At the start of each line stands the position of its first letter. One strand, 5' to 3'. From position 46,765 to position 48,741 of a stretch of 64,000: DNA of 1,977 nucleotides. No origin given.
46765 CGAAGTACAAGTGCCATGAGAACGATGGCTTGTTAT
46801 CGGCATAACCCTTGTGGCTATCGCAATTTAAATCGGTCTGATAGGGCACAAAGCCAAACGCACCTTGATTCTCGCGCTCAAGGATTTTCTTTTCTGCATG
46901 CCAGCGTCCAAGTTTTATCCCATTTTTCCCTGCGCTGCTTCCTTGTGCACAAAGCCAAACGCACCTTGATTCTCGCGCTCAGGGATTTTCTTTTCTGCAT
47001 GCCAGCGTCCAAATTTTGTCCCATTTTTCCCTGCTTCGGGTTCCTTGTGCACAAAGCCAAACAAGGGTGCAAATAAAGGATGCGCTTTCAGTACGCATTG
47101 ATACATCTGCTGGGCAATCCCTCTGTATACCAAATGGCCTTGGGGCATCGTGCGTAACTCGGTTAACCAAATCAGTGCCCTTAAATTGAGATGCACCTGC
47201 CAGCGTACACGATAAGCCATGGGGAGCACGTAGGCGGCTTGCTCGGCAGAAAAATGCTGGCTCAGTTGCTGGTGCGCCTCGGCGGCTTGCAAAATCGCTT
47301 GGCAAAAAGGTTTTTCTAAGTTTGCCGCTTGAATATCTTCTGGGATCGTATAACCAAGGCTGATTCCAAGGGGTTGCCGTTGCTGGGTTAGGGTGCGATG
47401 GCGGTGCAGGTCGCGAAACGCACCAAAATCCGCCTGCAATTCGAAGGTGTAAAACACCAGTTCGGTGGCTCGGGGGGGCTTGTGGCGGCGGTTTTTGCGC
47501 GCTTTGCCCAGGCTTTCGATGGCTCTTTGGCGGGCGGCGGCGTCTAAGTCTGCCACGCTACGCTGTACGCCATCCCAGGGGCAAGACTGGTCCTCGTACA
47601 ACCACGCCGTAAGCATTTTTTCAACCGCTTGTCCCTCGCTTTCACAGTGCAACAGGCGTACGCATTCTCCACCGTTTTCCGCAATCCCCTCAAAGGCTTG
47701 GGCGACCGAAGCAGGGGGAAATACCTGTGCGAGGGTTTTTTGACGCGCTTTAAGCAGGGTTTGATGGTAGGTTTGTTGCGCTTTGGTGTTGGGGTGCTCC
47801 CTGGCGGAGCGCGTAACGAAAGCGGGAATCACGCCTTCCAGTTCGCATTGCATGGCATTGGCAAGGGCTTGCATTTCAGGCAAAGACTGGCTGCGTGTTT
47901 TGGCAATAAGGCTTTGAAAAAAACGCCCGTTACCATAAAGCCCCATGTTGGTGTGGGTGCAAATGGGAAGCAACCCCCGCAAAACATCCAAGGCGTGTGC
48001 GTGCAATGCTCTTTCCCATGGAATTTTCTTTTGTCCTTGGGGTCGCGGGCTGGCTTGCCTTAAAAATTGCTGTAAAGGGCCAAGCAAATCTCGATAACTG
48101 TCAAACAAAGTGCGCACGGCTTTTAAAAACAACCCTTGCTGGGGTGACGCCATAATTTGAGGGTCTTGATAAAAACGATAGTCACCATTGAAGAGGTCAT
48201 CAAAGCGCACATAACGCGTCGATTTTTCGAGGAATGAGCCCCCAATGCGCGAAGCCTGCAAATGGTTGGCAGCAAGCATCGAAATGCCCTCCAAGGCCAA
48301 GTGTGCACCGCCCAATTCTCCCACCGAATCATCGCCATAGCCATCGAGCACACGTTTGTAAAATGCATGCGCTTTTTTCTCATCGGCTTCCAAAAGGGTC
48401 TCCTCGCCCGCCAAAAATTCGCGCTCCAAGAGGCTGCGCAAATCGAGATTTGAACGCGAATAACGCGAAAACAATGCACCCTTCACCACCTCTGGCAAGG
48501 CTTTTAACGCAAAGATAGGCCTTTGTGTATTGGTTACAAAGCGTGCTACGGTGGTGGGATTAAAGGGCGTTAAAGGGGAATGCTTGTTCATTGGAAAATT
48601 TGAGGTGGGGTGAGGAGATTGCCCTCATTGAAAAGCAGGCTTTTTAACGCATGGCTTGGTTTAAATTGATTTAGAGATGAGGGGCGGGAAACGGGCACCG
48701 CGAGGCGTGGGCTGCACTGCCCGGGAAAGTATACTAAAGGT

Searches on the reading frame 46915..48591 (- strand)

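Call 17: search_protein_families(library=ncbifam, proteins=[window:46915-48591:-], max_evalue=0.00001)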
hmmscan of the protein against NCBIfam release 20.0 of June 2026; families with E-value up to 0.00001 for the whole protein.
window:46915-48591:- (558 aa): 1 family
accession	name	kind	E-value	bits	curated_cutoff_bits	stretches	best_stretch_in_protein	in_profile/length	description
TIGR02170.1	thyX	equivalog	6.9e-20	71.5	87.9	2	430-508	129-208/211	FAD-dependent thymidylate synthase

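Call 50: search_protein_families(library=pfam, proteins=[window:46915-48591:-], max_evalue=0.001)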
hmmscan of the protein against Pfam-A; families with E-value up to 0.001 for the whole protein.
window:46915-48591:- (558 aa): 1 family
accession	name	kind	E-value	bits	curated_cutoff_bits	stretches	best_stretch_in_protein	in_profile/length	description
PF02511.20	Thy1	-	8.2e-40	137.1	24.8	2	365-505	43-190/191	Thymidylate synthase complementing protein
